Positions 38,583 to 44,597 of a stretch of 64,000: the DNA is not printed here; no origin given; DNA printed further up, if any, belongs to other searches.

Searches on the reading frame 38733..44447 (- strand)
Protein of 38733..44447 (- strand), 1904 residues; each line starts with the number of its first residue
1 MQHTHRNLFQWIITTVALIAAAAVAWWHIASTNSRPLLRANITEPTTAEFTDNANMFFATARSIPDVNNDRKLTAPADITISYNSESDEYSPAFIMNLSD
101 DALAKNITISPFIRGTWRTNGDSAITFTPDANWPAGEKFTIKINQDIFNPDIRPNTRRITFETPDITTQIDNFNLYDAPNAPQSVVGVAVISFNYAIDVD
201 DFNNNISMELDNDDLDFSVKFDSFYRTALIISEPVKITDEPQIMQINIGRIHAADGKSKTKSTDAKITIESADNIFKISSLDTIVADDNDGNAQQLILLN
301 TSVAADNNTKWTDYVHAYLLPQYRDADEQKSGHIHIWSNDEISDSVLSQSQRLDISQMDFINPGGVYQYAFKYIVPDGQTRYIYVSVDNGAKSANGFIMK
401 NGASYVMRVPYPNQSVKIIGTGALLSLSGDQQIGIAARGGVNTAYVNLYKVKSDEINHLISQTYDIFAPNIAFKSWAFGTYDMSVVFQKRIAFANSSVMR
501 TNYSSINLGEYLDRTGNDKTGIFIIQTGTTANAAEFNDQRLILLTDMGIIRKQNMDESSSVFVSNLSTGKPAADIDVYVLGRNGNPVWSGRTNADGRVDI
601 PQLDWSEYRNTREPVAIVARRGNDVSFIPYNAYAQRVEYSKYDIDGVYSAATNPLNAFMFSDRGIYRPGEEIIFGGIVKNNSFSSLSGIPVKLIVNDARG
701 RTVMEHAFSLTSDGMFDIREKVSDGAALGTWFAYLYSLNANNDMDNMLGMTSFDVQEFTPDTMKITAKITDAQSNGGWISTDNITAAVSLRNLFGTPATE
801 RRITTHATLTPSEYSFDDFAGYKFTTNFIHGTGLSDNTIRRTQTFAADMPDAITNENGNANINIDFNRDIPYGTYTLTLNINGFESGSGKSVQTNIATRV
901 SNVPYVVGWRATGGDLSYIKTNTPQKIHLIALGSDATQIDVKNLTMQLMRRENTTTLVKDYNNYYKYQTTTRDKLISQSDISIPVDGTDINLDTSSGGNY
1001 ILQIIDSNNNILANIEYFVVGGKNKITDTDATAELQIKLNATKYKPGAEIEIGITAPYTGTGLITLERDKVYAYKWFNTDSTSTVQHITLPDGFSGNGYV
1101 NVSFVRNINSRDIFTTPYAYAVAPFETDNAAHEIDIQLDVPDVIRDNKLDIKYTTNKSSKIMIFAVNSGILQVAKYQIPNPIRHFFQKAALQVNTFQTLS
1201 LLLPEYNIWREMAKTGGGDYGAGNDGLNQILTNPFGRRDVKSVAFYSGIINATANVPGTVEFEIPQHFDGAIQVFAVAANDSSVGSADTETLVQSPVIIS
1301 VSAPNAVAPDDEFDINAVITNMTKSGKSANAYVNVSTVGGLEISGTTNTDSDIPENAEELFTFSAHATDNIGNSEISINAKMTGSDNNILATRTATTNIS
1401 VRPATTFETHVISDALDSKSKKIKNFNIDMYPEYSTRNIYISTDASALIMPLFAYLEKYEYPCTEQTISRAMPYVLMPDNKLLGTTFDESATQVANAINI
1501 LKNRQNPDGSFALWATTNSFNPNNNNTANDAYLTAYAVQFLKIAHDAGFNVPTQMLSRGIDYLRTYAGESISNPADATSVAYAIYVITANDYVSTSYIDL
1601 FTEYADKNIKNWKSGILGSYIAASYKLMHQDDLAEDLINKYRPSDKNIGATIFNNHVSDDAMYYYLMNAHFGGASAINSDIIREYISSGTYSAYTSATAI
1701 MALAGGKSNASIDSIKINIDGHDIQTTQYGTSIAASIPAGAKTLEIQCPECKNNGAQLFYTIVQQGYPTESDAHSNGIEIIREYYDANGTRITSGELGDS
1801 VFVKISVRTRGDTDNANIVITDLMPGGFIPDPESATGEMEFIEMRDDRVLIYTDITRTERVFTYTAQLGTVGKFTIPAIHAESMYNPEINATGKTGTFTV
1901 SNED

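Call 32: search_protein_families(library=pfam, proteins=[window:38733-44447:-], max_evalue=0.001)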
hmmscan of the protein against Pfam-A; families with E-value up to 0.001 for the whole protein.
window:38733-44447:- (1904 aa): 8 families
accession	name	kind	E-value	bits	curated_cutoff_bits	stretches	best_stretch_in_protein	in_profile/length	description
PF11974.14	bMG3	-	4.7e-18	65.5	34.9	1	544-646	1-100/103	Bacterial alpha-2-macroglobulin MG3 domain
PF01835.25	MG2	-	2.9e-17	63.3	32.8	1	657-755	2-96/96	MG2 domain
PF17973.7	bMG10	-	4.3e-14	53.3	26.2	1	1777-1888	1-131/131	Bacterial Alpha-2-macroglobulin MG10 domain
PF07703.20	A2M_BRD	-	2.9e-10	41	22.7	1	1035-1172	1-139/140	Alpha-2-macroglobulin bait region domain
PF17962.7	bMG6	-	1e-07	32.5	23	1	917-1015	9-106/112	Bacterial macroglobulin domain 6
PF00207.28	A2M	-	6.3e-07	29.6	21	1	1254-1328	12-87/92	Alpha-2-macroglobulin family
PF17972.7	bMG5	-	1.9e-05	25.5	26.5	1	781-893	17-118/127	Bacterial Alpha-2-macroglobulin MG5 domain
PF13620.12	CarboxypepD_reg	-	0.00066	20.4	32.3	0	562-609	5-51/82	Carboxypeptidase regulatory-like domain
